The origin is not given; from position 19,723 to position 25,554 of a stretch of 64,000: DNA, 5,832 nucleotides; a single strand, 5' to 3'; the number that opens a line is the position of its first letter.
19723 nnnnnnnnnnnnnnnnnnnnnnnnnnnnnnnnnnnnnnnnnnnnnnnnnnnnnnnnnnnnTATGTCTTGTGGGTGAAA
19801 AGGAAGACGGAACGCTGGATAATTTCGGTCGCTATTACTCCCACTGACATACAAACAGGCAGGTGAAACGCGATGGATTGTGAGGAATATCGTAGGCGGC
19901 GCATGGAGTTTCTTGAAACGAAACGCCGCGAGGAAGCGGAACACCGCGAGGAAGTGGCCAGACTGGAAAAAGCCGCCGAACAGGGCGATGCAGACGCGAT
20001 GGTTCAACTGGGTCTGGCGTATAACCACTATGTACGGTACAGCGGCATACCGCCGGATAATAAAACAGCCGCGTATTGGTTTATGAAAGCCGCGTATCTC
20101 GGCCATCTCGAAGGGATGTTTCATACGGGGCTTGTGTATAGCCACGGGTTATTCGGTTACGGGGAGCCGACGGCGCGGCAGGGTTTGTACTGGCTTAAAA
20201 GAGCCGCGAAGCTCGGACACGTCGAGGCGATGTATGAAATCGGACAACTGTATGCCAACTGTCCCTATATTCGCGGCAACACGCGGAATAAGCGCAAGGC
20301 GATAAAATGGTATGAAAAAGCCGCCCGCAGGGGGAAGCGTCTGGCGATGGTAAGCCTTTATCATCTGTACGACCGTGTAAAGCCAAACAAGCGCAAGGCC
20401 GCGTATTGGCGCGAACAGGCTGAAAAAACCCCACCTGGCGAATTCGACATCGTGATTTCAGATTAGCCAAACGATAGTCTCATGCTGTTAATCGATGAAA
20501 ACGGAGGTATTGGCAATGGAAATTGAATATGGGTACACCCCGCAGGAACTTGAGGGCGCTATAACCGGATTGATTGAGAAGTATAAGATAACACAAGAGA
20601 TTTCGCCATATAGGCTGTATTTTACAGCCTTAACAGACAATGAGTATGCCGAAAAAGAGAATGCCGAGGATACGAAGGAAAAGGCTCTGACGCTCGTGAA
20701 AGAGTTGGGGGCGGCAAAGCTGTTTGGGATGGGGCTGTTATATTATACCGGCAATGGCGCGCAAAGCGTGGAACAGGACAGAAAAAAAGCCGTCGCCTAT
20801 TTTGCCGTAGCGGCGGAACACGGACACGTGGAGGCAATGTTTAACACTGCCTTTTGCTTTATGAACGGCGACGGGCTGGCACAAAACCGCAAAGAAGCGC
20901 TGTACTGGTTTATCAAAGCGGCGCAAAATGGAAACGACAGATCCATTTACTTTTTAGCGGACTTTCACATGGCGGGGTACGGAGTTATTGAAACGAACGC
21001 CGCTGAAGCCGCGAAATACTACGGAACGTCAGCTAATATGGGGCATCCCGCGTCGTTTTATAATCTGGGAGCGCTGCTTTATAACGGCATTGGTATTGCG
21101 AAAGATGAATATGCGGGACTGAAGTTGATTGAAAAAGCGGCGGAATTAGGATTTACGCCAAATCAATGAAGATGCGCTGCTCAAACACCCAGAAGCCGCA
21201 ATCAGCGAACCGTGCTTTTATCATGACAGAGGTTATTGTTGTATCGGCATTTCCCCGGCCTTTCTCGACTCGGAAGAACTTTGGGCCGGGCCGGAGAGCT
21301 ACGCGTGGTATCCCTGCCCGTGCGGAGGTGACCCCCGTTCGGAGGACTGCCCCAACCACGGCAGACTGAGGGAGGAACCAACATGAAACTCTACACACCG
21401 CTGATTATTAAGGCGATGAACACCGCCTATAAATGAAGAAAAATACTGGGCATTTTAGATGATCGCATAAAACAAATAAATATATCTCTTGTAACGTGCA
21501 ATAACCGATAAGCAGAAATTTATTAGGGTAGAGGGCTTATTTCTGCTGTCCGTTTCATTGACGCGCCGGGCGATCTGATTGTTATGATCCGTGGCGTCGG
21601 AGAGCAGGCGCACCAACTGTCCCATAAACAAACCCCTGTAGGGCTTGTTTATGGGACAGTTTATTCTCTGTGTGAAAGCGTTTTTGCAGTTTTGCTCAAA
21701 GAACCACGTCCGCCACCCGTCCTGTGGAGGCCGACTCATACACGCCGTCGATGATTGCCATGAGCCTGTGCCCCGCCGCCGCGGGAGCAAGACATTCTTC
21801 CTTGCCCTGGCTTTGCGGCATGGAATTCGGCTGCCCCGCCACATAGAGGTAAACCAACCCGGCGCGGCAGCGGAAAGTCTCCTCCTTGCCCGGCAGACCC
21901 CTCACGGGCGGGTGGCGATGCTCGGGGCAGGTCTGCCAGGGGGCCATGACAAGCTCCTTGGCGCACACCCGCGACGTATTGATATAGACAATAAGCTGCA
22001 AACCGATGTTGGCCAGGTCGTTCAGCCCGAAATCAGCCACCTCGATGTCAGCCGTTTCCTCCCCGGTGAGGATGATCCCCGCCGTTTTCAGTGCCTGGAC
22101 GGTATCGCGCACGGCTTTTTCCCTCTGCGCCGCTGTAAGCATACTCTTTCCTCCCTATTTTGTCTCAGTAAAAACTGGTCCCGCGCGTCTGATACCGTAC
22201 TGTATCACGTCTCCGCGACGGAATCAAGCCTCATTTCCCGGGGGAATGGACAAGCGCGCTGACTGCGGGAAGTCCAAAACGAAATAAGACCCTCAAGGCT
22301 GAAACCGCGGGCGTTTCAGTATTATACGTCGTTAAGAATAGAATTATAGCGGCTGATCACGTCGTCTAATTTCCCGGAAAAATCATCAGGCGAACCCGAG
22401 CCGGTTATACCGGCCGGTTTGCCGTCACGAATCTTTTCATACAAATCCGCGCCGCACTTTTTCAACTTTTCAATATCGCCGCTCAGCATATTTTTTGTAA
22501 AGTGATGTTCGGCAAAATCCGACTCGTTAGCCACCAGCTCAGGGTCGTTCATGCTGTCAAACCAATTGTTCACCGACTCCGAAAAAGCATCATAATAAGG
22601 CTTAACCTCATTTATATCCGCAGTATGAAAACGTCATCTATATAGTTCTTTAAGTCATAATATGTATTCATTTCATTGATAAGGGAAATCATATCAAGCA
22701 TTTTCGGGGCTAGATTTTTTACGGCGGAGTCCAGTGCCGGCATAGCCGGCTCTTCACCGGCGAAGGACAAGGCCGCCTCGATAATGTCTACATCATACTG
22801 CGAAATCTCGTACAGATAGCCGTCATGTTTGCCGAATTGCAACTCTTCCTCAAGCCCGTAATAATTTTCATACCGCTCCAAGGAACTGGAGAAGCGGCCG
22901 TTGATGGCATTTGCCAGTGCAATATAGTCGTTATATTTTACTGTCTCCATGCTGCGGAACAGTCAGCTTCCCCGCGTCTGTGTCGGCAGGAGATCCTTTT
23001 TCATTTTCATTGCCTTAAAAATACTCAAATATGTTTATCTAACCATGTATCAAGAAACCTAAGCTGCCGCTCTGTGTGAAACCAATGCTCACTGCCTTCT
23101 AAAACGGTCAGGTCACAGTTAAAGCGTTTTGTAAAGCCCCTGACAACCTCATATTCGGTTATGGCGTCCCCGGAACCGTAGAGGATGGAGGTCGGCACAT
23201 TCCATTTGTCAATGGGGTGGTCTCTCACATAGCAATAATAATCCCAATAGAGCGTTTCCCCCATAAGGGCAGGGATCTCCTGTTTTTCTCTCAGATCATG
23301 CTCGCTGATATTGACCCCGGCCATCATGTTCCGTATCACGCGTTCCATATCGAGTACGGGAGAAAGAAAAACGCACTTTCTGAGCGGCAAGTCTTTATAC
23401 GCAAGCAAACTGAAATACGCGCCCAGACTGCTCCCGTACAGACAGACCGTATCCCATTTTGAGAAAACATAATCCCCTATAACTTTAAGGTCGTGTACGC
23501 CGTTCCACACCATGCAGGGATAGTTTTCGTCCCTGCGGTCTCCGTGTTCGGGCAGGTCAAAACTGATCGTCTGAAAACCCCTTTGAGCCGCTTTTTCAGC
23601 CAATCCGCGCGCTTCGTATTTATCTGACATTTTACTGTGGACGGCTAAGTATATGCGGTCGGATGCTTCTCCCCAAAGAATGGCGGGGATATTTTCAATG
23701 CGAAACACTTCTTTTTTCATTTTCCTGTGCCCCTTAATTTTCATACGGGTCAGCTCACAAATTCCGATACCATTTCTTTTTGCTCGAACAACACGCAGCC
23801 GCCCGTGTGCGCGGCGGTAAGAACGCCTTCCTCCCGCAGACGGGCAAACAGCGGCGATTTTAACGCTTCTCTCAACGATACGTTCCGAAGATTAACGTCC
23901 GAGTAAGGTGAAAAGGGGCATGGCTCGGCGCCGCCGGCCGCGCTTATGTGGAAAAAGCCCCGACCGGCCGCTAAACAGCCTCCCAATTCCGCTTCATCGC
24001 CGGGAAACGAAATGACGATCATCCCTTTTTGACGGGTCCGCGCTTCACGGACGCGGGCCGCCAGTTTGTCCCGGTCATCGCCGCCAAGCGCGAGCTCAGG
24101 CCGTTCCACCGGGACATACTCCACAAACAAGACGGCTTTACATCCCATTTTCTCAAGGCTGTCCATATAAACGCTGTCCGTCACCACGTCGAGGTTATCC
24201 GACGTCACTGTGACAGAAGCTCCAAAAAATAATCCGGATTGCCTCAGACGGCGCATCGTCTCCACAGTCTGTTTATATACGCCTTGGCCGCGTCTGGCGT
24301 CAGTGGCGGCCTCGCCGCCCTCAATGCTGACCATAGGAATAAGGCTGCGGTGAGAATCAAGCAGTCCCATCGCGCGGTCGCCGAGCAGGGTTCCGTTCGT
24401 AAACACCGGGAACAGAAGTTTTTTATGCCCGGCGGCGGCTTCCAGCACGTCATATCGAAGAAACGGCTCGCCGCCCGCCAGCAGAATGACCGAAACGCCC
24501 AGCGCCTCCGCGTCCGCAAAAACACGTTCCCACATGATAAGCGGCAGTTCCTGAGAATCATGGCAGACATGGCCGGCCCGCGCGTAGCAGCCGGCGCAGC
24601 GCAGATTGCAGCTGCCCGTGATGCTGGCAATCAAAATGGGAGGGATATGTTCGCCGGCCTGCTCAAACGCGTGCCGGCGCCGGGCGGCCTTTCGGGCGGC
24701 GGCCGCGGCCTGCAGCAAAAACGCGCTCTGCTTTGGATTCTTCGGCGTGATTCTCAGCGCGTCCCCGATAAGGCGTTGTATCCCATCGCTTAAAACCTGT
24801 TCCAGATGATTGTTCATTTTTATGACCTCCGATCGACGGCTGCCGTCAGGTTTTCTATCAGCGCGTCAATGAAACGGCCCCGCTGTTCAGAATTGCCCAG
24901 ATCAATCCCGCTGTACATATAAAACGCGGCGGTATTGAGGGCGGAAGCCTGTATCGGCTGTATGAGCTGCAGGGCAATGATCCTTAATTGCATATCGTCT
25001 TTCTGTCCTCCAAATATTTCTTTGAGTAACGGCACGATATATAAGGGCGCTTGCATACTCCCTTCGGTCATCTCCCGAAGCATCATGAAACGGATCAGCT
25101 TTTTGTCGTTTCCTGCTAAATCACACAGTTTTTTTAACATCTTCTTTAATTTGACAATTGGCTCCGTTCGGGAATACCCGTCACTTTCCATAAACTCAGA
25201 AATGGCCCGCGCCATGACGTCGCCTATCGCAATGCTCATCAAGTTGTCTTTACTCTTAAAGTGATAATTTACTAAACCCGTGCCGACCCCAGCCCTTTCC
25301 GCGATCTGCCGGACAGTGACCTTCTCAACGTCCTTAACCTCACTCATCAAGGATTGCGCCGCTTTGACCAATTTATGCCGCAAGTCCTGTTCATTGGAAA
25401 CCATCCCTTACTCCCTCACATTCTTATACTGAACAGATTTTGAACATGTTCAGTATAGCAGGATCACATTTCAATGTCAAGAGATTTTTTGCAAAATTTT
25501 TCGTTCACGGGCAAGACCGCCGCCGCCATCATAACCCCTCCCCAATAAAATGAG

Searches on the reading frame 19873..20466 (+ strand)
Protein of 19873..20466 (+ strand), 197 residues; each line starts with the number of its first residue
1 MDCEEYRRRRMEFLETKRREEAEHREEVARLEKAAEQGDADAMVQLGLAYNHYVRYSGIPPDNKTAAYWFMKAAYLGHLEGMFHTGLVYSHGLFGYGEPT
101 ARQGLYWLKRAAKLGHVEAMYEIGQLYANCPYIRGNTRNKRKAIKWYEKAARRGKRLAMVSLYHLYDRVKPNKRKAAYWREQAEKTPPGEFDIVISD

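Call 56: search_protein_families(library=pfam, proteins=[window:19873-20466:+], max_evalue=0.00001)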
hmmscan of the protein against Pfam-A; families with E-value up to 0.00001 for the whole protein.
window:19873-20466:+ (197 aa): 2 families
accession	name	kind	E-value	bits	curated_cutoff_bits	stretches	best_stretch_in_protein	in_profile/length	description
PF08238.18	Sel1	-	1.6e-17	63.7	30.7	0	118-154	2-35/36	Sel1 repeat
PF23310.1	TPR_27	-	8.2e-07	29.1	27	0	72-154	21-95/110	Plant tetratrico peptide repeats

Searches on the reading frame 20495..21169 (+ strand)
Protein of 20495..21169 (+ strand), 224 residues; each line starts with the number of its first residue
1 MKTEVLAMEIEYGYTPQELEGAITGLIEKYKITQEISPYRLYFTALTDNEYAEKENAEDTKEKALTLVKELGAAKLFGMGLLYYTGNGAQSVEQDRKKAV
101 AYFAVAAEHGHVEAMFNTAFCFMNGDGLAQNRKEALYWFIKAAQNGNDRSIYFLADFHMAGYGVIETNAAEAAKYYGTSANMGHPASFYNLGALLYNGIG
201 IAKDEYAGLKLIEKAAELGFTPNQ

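Call 56: search_protein_families(library=pfam, proteins=[window:20495-21169:+], max_evalue=0.00001)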
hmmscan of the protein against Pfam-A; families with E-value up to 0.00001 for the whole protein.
window:20495-21169:+ (224 aa): 1 family
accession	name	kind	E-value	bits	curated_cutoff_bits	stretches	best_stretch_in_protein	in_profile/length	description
PF08238.18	Sel1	-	9.5e-26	89.7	30.7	1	113-147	2-36/36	Sel1 repeat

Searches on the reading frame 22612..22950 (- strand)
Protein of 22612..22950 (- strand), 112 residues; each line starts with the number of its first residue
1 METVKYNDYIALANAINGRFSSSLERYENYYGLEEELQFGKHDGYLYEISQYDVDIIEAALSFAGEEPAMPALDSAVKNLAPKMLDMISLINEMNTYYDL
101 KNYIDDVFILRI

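Call 40: search_protein_families(library=pfam, proteins=[window:22612-22950:-], max_evalue=0.00001)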
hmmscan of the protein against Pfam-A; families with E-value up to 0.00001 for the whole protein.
window:22612-22950:- (112 aa): 1 family
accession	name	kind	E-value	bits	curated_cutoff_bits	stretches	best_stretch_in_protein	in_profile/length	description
PF12889.12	DUF3829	-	4.3e-21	76.2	26.8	1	2-107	3-109/285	Protein of unknown function (DUF3829)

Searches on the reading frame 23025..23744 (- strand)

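Call 40: search_protein_families(library=pfam, proteins=[window:23025-23744:-], max_evalue=0.00001)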
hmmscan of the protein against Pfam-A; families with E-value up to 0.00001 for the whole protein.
window:23025-23744:- (239 aa): 3 families
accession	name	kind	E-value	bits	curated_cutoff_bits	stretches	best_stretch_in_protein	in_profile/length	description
PF12697.13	Abhydrolase_6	-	2.9e-07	31.8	26.3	1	46-227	18-211/217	Alpha/beta hydrolase family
PF12146.15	Hydrolase_4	-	1.7e-06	28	27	0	179-226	188-238/239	Serine aminopeptidase, S33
PF00561.26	Abhydrolase_1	-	3.4e-06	27.3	25.8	0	174-225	191-243/245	alpha/beta hydrolase fold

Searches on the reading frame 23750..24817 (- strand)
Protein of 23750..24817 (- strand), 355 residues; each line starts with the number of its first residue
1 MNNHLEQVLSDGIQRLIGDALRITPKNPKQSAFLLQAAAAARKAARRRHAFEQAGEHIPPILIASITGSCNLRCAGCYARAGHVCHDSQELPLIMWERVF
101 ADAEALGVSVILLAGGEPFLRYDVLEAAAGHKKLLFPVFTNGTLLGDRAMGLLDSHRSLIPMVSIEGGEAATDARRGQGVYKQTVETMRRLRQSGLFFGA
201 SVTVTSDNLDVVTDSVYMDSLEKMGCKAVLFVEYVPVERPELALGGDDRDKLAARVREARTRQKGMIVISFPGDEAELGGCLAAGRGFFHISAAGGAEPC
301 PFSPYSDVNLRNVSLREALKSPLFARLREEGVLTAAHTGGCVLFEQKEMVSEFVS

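Call 40: search_protein_families(library=pfam, proteins=[window:23750-24817:-], max_evalue=0.00001)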
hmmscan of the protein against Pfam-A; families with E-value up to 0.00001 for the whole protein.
window:23750-24817:- (355 aa): 2 families
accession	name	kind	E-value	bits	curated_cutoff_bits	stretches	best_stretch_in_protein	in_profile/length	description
PF04055.27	Radical_SAM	-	2.9e-14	54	29.5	1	65-206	2-148/166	Radical SAM superfamily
PF13353.11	Fer4_12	-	2e-06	28.6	22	1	69-126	14-71/137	4Fe-4S single cluster domain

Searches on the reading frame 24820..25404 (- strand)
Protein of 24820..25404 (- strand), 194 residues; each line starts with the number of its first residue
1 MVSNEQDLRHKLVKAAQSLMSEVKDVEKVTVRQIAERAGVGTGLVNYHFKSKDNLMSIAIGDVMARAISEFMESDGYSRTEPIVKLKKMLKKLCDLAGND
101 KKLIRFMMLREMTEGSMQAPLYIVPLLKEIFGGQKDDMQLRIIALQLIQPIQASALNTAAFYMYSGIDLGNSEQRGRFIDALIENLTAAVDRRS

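Call 40: search_protein_families(library=pfam, proteins=[window:24820-25404:-], max_evalue=0.00001)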
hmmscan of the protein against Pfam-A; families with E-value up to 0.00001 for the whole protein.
window:24820-25404:- (194 aa): 1 family
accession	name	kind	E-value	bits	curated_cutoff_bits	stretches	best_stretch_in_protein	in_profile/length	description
PF00440.29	TetR_N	-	4.3e-10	39.7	24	1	13-56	2-44/47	Bacterial regulatory proteins, tetR family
